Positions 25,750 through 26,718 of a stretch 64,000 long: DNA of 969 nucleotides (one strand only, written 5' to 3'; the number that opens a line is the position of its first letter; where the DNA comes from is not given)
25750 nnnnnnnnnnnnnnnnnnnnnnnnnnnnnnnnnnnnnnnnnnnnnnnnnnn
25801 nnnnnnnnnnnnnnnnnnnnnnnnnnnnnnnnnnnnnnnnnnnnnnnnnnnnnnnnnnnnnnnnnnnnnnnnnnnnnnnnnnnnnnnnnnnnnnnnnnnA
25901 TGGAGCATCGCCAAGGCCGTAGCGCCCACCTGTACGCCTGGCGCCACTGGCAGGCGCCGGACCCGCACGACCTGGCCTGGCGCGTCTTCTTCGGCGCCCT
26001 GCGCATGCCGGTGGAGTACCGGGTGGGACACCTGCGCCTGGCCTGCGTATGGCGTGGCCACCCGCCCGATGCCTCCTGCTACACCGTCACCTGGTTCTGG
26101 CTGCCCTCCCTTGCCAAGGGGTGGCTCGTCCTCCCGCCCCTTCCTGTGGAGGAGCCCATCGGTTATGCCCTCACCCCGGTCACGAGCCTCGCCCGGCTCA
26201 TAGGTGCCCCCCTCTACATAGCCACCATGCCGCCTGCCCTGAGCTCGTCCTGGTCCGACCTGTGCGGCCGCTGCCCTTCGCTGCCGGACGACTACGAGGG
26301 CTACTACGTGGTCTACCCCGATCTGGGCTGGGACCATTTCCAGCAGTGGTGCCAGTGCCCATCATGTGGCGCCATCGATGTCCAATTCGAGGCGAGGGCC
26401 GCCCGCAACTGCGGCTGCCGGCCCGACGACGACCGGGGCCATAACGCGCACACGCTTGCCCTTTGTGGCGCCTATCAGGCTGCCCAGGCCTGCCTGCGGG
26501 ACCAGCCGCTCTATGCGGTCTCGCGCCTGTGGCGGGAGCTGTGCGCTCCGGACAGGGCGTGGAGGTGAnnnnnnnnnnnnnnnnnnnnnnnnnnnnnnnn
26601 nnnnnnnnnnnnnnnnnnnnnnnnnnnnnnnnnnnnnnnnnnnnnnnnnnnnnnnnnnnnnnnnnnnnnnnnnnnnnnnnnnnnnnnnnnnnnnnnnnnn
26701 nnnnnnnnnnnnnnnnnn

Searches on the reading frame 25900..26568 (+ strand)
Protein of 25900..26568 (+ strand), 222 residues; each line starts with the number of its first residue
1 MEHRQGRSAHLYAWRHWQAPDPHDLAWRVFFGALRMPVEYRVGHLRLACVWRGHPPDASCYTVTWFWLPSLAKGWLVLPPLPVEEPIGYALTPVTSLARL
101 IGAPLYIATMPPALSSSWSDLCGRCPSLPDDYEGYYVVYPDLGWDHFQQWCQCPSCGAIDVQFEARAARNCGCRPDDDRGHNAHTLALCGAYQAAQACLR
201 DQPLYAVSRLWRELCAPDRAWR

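Call 74: search_protein_families(library=pfam, max_evalue=0.01, proteins=[window:25900-26568:+])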
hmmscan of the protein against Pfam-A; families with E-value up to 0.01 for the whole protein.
window:25900-26568:+ (222 aa): 0 families

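Call 84: find_encoding_contigs(protein=window:25900-26568:+, flank=10000, max_places=4)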
Protein window:25900-26568:+ (222 aa): 7 contigs read that carry it; 4 places shown.
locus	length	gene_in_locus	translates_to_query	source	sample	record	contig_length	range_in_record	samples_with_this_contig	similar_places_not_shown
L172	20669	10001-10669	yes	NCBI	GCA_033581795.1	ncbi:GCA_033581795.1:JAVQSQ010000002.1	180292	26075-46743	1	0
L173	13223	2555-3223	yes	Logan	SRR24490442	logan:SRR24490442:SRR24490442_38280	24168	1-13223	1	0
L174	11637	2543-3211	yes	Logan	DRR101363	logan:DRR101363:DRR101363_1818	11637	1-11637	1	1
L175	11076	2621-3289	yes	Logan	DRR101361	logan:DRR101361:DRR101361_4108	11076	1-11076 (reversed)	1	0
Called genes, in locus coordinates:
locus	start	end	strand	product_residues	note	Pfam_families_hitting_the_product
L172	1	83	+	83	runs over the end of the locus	-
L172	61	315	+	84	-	-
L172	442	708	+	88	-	-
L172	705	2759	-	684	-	PF02384:N6_Mtase, PF01170:UPF0020 (weak), PF07669:Eco57I (weak)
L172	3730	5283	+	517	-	PF00270:DEAD (faint), PF13604:AAA_30 (faint), PF06733:DEAD_2 (faint), PF13307:Helicase_C_2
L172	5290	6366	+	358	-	PF00072:Response_reg (weak), PF06564:CBP_BcsQ (faint), PF10609:ParA (weak), PF01656:CbiA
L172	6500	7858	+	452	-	PF00437:T2SSE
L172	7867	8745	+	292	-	PF00482:T2SSF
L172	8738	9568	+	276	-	PF00482:T2SSF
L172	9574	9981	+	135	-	-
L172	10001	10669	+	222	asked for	-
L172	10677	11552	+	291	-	PF01476:LysM, PF01551:Peptidase_M23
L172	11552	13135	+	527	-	PF00580:UvrD-helicase, PF04851:ResIII (weak), PF13604:AAA_30 (faint), PF01443:Viral_helicase1 (faint), PF13245:AAA_19, PF00580:UvrD-helicase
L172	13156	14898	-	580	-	PF01978:TrmB (faint), PF12802:MarR_2 (faint), PF13545:HTH_Crp_2 (faint), PF13814:Replic_Relax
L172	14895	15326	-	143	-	-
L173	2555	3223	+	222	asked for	-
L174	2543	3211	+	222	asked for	-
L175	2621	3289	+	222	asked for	-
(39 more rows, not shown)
